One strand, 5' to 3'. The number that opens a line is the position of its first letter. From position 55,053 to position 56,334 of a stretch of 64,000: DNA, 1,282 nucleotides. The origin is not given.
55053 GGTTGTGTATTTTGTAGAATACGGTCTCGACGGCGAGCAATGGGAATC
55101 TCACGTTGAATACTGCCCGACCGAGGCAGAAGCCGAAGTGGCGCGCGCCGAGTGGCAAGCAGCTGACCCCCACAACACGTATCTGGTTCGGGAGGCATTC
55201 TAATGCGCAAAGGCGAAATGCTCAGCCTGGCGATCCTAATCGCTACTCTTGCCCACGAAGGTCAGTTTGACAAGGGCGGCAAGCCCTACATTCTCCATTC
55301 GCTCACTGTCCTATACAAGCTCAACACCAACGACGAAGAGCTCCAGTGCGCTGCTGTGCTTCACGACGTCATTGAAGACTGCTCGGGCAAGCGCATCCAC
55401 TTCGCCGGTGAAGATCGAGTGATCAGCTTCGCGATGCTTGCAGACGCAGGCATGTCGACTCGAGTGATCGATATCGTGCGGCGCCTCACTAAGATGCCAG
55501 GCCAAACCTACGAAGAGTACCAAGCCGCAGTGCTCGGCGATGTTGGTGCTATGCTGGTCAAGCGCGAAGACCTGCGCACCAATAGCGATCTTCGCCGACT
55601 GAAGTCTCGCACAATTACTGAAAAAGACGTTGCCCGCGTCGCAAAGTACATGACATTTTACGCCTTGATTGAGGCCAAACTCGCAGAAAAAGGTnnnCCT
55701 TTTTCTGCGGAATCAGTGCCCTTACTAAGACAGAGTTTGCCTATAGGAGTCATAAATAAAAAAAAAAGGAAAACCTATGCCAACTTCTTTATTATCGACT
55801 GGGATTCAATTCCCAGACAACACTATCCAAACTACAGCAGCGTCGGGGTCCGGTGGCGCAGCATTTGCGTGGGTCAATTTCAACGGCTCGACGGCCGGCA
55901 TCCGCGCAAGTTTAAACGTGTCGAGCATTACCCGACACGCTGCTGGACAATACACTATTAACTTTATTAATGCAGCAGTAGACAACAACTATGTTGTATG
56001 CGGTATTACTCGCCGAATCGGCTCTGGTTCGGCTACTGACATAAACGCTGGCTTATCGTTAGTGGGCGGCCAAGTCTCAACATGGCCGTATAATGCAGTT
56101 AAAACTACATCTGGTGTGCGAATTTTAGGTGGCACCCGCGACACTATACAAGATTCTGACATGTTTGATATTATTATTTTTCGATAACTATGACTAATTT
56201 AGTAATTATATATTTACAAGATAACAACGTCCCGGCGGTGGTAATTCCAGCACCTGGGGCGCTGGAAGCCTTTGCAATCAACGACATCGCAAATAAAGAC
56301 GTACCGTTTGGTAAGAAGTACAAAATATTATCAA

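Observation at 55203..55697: Phage-encoded small alarmone hydrolase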

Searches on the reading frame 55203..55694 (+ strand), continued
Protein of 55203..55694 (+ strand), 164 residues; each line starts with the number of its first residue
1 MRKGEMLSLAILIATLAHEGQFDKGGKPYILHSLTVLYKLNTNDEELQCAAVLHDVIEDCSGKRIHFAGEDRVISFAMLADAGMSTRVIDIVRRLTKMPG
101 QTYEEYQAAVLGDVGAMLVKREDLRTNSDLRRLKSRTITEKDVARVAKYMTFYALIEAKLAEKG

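Call 33: fold_search(model_id=the predicted structure, library=pdb)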
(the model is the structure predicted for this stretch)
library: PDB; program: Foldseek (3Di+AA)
matches with E <= 10: 209; with E <= 0.001: 18
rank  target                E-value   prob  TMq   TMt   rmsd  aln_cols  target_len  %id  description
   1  7smg_B                2.8e-08  1.00  0.79  0.89   2.8       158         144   27  Crystal structure of a (p)ppApp hydrolase from Bacteroides caccae (released 2022-11-09)
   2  7smg_C                3.2e-08  1.00  0.79  0.90   2.0       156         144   28  Crystal structure of a (p)ppApp hydrolase from Bacteroides caccae (released 2022-11-09)
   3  7smg_A                9.1e-08  1.00  0.79  0.91   1.4       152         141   28  Crystal structure of a (p)ppApp hydrolase from Bacteroides caccae (released 2022-11-09)
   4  7smg_D                1.5e-07  1.00  0.78  0.89   1.5       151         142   28  Crystal structure of a (p)ppApp hydrolase from Bacteroides caccae (released 2022-11-09)
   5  9chy_B                3.3e-06  1.00  0.71  0.66   3.3       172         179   23  Crystal structure of the human MESH1 (D66K)-PAPS complex (released 2025-12-10)
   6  9chy_A                7.6e-06  1.00  0.72  0.66   3.3       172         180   23  Crystal structure of the human MESH1 (D66K)-PAPS complex (released 2025-12-10)
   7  5vxa_A                8.4e-06  1.00  0.71  0.66   3.5       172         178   23  Structure of the human Mesh1-NADPH complex (released 2018-05-23)
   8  3nr1_A                1.1e-05  1.00  0.72  0.67   3.3       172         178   23  A metazoan ortholog of SpoT hydrolyzes ppGpp and plays a role in starvation responses (released 2010-09-08)
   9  3nqw_A                7.3e-05  1.00  0.72  0.67   3.5       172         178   22  A metazoan ortholog of SpoT hydrolyzes ppGpp and plays a role in starvation responses (released 2010-09-08)
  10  7qoc_A                1.1e-04  1.00  0.62  0.54   5.2       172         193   24  Se-Met derivative structure of a small alarmone hydrolase (RelH) from Corynebacterium glutamicum (released 2022-07-13)
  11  7qod_B                1.3e-04  1.00  0.68  0.62   3.6       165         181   27  Native structure of a small alarmone hydrolase (RelH) from Corynebacterium glutamicum (released 2022-07-13)
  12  7qod_A                1.4e-04  1.00  0.59  0.51   9.4       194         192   24  Native structure of a small alarmone hydrolase (RelH) from Corynebacterium glutamicum (released 2022-07-13)
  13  7qoc_B                2.7e-04  1.00  0.65  0.58   4.3       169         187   26  Se-Met derivative structure of a small alarmone hydrolase (RelH) from Corynebacterium glutamicum (released 2022-07-13)
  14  6z3n_AAA              4.7e-04  1.00  0.74  0.69   2.9       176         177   23  Apo Structure of a Hydrolase from Pseudomonas aeruginosa PAO1 (released 2021-06-09)
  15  6z3o_AAA              6.6e-04  1.00  0.71  0.65   4.9       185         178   22  The E74Q mutant of Small Alarmone Hydrolase SAH from Pseudomonas aeruginosa PAO1 (released 2021-01-27)
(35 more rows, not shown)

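Call 39: find_encoding_contigs(protein=P0006, flank=6000, max_places=4)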
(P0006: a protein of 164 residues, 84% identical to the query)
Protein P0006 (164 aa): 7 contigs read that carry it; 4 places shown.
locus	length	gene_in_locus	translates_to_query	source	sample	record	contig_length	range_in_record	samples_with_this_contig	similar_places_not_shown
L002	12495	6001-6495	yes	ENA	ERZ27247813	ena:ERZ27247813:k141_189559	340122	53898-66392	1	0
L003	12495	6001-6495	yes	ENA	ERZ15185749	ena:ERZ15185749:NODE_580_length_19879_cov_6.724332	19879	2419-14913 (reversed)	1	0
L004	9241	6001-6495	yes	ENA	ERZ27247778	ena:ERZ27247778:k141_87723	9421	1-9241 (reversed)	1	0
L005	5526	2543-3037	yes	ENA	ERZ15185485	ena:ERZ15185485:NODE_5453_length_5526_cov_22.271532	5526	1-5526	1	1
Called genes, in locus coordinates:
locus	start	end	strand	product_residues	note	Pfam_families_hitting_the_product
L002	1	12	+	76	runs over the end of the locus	PF01258:zf-dskA_traR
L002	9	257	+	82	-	-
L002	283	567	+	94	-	-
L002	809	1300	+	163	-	-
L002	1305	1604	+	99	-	-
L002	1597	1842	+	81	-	-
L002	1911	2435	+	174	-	-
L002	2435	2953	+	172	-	-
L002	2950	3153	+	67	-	-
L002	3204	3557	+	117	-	PF23969:DUF7296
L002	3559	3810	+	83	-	-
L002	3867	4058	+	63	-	-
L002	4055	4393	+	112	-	-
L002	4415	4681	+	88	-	-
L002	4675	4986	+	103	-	-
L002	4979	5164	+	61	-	-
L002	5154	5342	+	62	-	-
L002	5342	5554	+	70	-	-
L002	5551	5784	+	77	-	-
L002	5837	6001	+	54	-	-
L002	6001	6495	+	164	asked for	PF13328:HD_4 (faint)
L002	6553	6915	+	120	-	-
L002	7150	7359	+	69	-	-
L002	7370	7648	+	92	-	-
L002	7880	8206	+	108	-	-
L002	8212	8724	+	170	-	-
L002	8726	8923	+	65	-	-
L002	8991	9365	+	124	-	-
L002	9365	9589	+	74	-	-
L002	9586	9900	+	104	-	-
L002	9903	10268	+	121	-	-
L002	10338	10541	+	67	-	-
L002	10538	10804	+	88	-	-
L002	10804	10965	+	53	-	-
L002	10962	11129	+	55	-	-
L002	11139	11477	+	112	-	-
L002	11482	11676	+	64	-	-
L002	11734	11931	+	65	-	-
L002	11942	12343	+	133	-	-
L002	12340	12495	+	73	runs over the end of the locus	-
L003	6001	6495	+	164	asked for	PF13328:HD_4 (faint)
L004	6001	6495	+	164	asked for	PF13328:HD_4 (faint)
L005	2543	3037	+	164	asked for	PF13328:HD_4 (faint)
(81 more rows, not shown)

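Call 40: find_encoding_contigs(protein=P0004, flank=6000, max_places=3)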
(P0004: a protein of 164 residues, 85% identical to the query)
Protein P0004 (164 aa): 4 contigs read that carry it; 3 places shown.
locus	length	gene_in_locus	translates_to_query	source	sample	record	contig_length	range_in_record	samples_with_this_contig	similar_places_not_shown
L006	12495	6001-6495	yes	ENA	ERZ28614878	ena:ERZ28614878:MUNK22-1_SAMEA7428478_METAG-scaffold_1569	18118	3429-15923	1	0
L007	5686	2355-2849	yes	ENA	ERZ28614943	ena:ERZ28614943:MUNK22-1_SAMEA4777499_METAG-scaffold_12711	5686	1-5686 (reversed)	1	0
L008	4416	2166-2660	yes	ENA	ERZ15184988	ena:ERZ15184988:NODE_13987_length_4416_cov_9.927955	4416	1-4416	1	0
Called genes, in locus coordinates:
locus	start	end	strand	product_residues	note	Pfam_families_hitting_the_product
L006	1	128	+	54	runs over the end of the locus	-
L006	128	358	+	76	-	PF01258:zf-dskA_traR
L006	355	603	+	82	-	-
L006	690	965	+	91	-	-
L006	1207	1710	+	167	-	-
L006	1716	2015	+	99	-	-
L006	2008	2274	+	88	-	-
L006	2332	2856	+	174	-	-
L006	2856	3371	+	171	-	-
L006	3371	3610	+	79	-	-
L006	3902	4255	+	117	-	PF23969:DUF7296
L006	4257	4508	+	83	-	-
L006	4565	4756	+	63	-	-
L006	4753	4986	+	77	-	-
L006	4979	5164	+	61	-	-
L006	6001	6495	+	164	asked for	PF13328:HD_4 (weak)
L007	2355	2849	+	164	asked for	PF13328:HD_4 (weak)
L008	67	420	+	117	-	PF23969:DUF7296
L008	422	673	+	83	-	-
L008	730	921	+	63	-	-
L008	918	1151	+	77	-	-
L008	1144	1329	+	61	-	-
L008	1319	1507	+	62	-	-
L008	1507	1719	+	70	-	-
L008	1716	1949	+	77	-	-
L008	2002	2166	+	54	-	-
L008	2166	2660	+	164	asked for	PF13328:HD_4 (weak)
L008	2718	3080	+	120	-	-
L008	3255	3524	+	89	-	-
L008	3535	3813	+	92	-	-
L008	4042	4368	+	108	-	-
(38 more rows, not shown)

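Call 43: find_encoding_contigs(protein=P0001, flank=3000, max_places=3)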
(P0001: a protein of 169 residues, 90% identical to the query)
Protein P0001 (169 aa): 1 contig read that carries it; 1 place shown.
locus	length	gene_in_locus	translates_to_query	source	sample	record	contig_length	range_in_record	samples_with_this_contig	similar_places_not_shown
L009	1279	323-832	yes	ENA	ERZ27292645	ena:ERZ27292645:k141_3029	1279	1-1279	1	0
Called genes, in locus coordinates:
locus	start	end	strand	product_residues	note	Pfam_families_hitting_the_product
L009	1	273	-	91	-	?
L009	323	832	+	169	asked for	PF13328:HD_4 (faint)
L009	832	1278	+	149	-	?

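Call 44: find_encoding_contigs(protein=P0003, flank=3000, max_places=3)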
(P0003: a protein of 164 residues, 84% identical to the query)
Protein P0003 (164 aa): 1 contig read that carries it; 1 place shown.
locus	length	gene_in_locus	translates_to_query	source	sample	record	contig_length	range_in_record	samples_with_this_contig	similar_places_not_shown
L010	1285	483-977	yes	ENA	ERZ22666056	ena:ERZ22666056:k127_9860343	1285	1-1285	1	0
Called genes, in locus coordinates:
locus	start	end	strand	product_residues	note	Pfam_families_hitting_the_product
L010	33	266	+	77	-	-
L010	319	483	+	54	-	-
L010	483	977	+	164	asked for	-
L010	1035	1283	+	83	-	?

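Call 60: search_protein_families(library=ncbifam, proteins=[window:55203-55694:+], max_evalue=0.01)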
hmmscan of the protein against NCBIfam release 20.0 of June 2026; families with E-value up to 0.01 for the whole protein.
window:55203-55694:+ (164 aa): 2 families
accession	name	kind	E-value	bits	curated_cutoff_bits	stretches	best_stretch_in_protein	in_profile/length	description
TIGR00691.1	spoT_relA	subfamily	4.7e-10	38.4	499.2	1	10-62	1-55/687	RelA/SpoT family protein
NF008303.0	PRK11092.1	equivalog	1.2e-08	33.6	947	1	6-123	22-139/702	bifunctional GTP diphosphokinase/guanosine-3',5'-bis pyrophosphate 3'-pyrophosphohydrolase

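Call 72: find_related_loci(query=A2, collection=viral_contigs, flank=4000)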
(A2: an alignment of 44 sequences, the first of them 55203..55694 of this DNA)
Query A2 (164 aa) in viral_contigs; peptide patterns used: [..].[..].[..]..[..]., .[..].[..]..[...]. (x = any residue, [..] = any of these).
380 stretches matched a pattern; 359 encode a relative of the query (tblastn E <= 1e-3); the best 80 are kept; 80 distinct loci.
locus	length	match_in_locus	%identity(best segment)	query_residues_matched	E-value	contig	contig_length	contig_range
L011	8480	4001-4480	60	1-162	6e-63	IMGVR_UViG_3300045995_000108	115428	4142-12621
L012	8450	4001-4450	57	1-164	4e-55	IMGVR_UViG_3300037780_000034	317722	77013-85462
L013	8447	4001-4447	58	1-163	2e-53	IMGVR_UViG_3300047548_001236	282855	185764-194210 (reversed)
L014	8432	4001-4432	60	3-160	7e-53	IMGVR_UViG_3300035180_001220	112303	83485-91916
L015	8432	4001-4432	60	3-160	7e-53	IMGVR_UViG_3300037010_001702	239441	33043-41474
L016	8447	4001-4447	56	1-163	5e-52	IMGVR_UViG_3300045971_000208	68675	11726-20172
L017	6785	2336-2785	56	1-164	7e-52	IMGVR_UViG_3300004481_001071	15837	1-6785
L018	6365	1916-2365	54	1-164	2e-51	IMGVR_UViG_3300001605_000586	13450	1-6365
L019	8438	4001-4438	55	1-160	1e-51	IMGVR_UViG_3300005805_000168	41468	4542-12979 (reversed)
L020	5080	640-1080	55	1-161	3e-51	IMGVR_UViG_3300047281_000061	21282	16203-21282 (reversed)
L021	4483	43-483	55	1-161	3e-51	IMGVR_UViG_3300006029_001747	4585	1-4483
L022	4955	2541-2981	55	1-161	3e-51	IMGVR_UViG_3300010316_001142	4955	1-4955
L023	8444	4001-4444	54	1-162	1e-50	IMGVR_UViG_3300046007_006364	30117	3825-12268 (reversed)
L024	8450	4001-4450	53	1-164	5e-51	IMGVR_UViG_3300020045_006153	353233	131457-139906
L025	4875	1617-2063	54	1-163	1e-50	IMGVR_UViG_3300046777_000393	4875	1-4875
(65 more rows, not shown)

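Call 82: search_protein_representatives(alignment_id=A2)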
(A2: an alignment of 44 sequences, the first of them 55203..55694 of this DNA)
Query: 44 sequences, 164 profile positions. Proteins with E-value up to 0.001 (for the whole library): 22165; up to 1e-10: 7146; up to 1e-30: 149. The best 150 are listed.
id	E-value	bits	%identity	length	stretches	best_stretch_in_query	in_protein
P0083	3.6e-77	273.9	-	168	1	1-161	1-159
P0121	9.6e-55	201.0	-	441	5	2-63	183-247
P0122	1.7e-51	190.4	-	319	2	2-148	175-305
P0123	1.9e-51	190.3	-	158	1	11-160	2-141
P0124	3.7e-50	186.1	-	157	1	8-162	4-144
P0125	5.0e-50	185.6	-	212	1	1-161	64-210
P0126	1.2e-49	184.4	-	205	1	4-162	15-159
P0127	3.1e-49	183.0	-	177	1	1-162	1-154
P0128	4.6e-49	182.5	-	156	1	6-157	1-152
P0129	9.2e-49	181.5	-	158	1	2-162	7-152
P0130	1.3e-48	181.0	-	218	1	2-162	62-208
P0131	2.6e-48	180.1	-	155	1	3-162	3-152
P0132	6.2e-48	178.8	-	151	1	6-159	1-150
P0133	6.3e-48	178.8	-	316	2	6-162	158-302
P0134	1.1e-47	178.1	-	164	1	1-158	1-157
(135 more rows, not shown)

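Call 85: search_dna_similar(query=L001:2968-3474:+, collection=phages, mode=protein, max_rows=5, max_evalue=10, rows=spread)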
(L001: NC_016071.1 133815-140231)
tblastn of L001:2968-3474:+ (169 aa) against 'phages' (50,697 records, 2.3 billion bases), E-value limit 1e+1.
Records with a match: 813; places in all: 821; records where one place covers at least 80% of the query: 211.
Best place of each record, by identity: >=99% 4; 90-95% 3; 80-90% 43; 60-80% 19; <60% 744.
By first word of the organism name: Pseudomonas 228; Vibrio 109; Aeromonas 77; Erwinia 50; Klebsiella 40; Streptococcus 35; Caulobacter 27; Bacteriophage 24; Salmonella 20; Escherichia 19; and 47 more.
By host as written in the record: - 89; Pseudomonas aeruginosa 74; Erwinia amylovora 39; Vibrio harveyi BAA-1116 36; Pseudomonas aeruginosa PAO1 33; Aeromonas salmonicida 25; Klebsiella pneumoniae 21; Pseudomonas syringae pv. actinidiae 18; and 245 more.
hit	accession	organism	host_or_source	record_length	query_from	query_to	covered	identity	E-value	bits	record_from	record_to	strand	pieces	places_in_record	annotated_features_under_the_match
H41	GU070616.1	Salmonella phage PVPSE1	Salmonella enteritidis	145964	1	169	100%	100.0%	1e-108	345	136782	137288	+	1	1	220: conserved hypothetical protein | 219: hypothetical protein | 221: hypothetical protein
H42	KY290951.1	Aeromonas phage 31.2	Aeromonas salmonicida HER1084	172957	16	153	82%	40.4%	4e-20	92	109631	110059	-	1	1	guanosine-3',5'-bis(Diphosphate) 3'-pyrophosphohydrolase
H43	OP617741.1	Klebsiella phage KP13-16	Klebsiella pneumoniae KP13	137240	91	158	40%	54.4%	4e-14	74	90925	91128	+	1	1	hypothetical protein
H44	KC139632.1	Salmonella phage FSL SP-062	Salmonella enterica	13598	6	95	53%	34.7%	2e+0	34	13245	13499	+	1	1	putative polyphosphate hydrolase | hypothetical protein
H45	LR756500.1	uncultured phage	metagenomic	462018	36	95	36%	29.4%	1e+0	35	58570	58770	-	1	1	record has no annotation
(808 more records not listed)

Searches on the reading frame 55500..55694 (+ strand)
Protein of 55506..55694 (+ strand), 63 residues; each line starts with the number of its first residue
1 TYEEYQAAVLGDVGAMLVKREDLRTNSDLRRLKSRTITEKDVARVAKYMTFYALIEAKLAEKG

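Call 61: search_solved_structures(query=window:55506-55694:+, max_evalue=10)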
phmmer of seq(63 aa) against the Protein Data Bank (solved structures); distinct sequences matched with E-value up to 10: 1.
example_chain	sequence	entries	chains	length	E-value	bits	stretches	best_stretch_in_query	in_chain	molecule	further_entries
7smg_A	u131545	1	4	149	0.014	19.3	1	10-55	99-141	(p)ppApp hydrolase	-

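Call 65: search_solved_structures(query=A6, max_evalue=10, show_alignments=2)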
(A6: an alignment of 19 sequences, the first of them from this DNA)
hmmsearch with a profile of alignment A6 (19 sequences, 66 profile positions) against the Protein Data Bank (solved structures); distinct sequences matched with E-value up to 10: 2.
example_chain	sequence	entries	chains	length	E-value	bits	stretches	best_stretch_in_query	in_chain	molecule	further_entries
7smg_A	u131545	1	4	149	4.2e-07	33.1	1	17-59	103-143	(p)ppApp hydrolase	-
8q1b_A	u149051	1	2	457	1.5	12.1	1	38-54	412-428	Probable mitochondrial-processing peptidase subunit beta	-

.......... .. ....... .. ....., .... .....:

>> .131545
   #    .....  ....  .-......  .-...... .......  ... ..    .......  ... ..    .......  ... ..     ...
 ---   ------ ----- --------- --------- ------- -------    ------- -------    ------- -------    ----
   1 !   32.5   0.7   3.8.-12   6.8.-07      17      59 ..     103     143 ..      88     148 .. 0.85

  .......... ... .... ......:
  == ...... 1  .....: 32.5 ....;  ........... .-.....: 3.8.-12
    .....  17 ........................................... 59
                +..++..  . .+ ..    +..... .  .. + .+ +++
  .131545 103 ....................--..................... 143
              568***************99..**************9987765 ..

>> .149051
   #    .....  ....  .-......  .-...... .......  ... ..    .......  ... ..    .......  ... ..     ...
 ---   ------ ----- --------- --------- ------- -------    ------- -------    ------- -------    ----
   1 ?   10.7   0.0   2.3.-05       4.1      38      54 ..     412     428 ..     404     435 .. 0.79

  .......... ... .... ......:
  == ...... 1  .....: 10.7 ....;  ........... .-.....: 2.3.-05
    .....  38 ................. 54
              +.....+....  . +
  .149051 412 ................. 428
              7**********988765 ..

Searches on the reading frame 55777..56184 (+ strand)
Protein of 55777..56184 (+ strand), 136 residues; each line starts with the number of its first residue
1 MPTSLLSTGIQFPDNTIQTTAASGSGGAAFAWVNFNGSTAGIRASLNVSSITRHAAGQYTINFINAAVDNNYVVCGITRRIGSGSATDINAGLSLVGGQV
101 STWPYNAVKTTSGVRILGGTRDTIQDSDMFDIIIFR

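Call 60: search_protein_families(library=ncbifam, proteins=[window:55777-56184:+], max_evalue=0.01)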
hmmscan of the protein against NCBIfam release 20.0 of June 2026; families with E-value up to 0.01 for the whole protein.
window:55777-56184:+ (136 aa): 0 families

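Call 69: search_protein_families(library=pfam, proteins=[window:55777-56184:+], max_evalue=0.001)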
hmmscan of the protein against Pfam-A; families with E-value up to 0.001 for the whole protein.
window:55777-56184:+ (136 aa): 0 families

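Call 80: search_dna_similar(query=window:55777-56184:+, collection=phages, mode=protein, max_rows=10, max_evalue=0.001)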
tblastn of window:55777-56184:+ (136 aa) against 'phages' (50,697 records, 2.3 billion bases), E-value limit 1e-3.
Records with a match: 7; places in all: 9; records where one place covers at least 80% of the query: 0.
Best place of each record, by identity: 60-80% 1; <60% 6.
By first word of the organism name: Nitrincola 2; Caudoviricetes 1; Octadecabacter 1; Nostoc 1; Pseudomonas 1; Acinetobacter 1.
By host as written in the record: Nitrincola sp. M3-16 2; - 1; Octadecabacter sp. strain IceBac 430 1; Nostoc sp. 1; Pseudomonas otitidis NK1 1; Acinetobacter pittii 1.
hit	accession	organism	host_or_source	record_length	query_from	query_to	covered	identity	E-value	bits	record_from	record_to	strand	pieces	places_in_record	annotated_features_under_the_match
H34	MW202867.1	Caudoviricetes sp.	Manatee Spring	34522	32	77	34%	61.7%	7e-7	52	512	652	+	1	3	hypothetical protein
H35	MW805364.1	Octadecabacter Antarctic DB virus 2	Octadecabacter sp. strain IceBac 430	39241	32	101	51%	38.9%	2e-4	45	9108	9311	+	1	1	tail fiber protein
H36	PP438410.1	Nostoc phage Nsp-JY18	Nostoc sp.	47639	32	75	32%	57.8%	3e-5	48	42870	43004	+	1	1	hypothetical protein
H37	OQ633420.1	Pseudomonas phage PotUPM1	Pseudomonas otitidis NK1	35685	32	74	32%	55.6%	7e-5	47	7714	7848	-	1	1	hypothetical protein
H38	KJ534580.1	Nitrincola phage 1M3-16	Nitrincola sp. M3-16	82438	32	72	30%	53.5%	8e-5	47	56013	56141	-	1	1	putative tail protein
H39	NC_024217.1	Nitrincola phage 1M3-16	Nitrincola sp. M3-16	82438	32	72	30%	53.5%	8e-5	47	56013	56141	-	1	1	putative tail protein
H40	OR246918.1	Acinetobacter phage HFM1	Acinetobacter pittii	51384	32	83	38%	38.9%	8e-4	44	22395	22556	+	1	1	hypothetical protein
